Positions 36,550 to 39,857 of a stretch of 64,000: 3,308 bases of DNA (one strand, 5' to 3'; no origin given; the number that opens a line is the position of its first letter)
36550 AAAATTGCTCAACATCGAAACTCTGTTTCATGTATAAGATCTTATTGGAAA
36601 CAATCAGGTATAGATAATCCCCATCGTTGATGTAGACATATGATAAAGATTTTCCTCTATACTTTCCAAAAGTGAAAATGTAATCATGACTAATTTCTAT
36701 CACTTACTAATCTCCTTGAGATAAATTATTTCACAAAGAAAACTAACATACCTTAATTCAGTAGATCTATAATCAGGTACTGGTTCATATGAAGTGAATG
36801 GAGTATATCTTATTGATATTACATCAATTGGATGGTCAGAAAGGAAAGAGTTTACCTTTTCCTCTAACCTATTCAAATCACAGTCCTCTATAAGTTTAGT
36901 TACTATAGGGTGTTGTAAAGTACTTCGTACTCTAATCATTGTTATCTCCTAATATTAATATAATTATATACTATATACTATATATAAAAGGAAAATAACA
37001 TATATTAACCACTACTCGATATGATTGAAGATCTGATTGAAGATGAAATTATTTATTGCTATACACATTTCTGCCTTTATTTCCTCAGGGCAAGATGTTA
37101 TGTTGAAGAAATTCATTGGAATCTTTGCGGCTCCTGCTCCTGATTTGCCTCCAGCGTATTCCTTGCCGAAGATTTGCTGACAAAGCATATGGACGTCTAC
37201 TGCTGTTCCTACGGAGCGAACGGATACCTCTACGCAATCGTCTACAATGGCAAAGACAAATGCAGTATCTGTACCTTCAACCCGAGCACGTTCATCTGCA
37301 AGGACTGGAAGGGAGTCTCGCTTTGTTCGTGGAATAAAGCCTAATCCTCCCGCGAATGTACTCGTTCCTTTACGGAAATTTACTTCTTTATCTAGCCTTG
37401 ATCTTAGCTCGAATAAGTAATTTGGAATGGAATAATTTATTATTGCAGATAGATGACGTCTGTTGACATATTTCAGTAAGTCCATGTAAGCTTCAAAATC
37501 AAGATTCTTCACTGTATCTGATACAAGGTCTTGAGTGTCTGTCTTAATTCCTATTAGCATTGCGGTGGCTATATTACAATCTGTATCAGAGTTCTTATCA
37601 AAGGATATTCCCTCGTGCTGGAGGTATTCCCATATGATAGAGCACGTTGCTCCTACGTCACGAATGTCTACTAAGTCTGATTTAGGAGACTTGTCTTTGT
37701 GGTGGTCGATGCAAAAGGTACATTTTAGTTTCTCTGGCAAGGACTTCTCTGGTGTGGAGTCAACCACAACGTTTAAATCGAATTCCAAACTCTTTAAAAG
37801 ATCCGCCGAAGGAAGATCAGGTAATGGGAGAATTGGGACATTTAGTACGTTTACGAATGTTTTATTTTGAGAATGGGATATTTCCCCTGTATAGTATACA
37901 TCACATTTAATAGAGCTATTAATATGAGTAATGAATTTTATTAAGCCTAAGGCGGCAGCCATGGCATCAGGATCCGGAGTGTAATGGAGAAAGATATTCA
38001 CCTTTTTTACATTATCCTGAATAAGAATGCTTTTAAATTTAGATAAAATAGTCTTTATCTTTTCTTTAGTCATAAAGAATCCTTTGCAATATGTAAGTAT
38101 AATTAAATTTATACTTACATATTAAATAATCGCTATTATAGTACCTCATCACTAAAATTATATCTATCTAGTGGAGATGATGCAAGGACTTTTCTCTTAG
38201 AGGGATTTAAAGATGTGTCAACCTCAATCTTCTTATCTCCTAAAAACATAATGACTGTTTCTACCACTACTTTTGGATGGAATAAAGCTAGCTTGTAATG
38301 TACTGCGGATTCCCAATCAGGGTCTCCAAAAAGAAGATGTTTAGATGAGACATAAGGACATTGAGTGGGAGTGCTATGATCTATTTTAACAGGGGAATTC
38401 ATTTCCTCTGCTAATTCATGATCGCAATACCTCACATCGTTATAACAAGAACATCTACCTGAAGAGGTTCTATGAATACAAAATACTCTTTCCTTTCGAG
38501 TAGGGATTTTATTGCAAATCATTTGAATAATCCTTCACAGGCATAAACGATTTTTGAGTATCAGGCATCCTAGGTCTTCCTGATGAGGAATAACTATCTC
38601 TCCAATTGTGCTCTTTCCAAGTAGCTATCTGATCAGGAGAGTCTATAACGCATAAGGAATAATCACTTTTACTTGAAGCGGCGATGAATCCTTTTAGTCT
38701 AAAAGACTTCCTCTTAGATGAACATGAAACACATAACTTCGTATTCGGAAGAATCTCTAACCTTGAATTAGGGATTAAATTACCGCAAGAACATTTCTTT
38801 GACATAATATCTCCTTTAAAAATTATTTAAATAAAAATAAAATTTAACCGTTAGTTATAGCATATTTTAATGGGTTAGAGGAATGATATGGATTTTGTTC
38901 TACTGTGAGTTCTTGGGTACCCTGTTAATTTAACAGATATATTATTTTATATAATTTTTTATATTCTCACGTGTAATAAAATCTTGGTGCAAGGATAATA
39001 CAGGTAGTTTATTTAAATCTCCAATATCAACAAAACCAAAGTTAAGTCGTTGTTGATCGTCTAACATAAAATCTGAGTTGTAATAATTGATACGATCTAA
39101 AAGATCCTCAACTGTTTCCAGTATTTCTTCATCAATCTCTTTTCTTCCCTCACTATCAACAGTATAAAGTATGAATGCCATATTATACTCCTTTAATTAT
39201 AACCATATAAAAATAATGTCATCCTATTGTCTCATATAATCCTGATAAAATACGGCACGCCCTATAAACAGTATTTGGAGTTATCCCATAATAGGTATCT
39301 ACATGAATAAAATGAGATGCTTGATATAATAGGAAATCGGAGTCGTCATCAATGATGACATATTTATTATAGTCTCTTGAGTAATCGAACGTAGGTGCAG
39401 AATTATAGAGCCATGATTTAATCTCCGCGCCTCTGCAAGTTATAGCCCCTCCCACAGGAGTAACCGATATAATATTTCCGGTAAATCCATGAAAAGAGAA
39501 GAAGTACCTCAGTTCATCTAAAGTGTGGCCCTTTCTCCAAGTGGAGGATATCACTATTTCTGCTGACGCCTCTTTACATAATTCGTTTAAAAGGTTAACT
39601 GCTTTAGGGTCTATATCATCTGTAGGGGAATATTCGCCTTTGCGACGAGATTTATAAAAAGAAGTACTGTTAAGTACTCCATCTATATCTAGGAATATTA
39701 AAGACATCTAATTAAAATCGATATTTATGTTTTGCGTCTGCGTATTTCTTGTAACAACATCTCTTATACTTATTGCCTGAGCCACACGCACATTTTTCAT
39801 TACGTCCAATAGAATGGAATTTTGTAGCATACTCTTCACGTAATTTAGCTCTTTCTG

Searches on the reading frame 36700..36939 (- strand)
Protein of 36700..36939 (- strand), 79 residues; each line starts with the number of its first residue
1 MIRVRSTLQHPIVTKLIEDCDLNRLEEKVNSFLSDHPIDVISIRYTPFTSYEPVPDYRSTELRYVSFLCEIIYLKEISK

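Call 60: search_protein_families(library=pfam, alignment_id=A5, max_evalue=0.001)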
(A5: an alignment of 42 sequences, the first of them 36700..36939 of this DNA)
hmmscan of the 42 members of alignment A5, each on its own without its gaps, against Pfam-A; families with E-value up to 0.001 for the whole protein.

A. member 1, window:36700-36939:- (79 aa): 0 families

B. families by the number of members that match (of 42 scanned): 12 families
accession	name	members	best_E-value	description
PF12224.13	Amidoligase_2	1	1.6e-22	Putative amidoligase enzyme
PF09643.15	YopX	1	8.2e-12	YopX protein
PF03061.28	4HBT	1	1.2e-11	Thioesterase superfamily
PF03816.19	LytR_cpsA_psr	1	1.1e-09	LytR_cpsA_psr family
PF03013.19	Pyr_excise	1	1.3e-09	Pyrimidine dimer DNA glycosylase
PF01503.22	PRA-PH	1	5.2e-09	Phosphoribosyl-ATP pyrophosphohydrolase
PF20600.3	ExoX-like_C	1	2.6e-07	Exodeoxyribonuclease X-like C-terminal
PF06676.16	DUF1178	1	5.2e-06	Protein of unknown function (DUF1178)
PF13279.12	4HBT_2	1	0.00021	Thioesterase-like superfamily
PF23451.1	Zn_ribbon_PaaD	1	0.00024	PaaD zinc beta ribbon domain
PF09723.15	Zn_ribbon_8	1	0.00053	Zinc ribbon domain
PF05823.17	Gp-FAR-1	1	0.00056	Nematode fatty acid retinoid binding protein (Gp-FAR-1)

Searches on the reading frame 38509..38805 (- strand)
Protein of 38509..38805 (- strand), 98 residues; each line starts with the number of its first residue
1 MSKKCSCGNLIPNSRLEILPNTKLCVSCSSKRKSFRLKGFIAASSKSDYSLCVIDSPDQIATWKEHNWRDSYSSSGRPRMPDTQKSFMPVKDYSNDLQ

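Call 83: search_protein_families(library=pfam, proteins=[window:38509-38805:-], max_evalue=0.01)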
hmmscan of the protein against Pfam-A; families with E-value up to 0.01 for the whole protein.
window:38509-38805:- (98 aa): 1 family
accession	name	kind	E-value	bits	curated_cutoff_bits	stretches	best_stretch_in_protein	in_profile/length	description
PF01258.23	zf-dskA_traR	-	5e-06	26.9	24.9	1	6-31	8-33/36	Prokaryotic dksA/traR C4-type zinc finger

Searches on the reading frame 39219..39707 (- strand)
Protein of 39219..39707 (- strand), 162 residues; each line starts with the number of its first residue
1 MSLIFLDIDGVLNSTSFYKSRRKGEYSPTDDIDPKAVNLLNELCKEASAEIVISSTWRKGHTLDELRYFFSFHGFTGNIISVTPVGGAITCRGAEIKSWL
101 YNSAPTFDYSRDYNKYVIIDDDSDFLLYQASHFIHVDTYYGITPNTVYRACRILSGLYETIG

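Call 83: search_protein_families(library=pfam, proteins=[window:39219-39707:-], max_evalue=0.01)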
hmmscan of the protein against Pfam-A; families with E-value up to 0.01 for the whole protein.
window:39219-39707:- (162 aa): 2 families
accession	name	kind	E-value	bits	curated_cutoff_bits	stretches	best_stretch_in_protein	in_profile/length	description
PF18143.6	HAD_SAK_2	-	1.8e-29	103.3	27.5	1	3-146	1-138/139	HAD domain in Swiss Army Knife RNA repair proteins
PF03031.24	NIF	-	0.0041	17.2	21.8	0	110-142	105-137/160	NLI interacting factor-like phosphatase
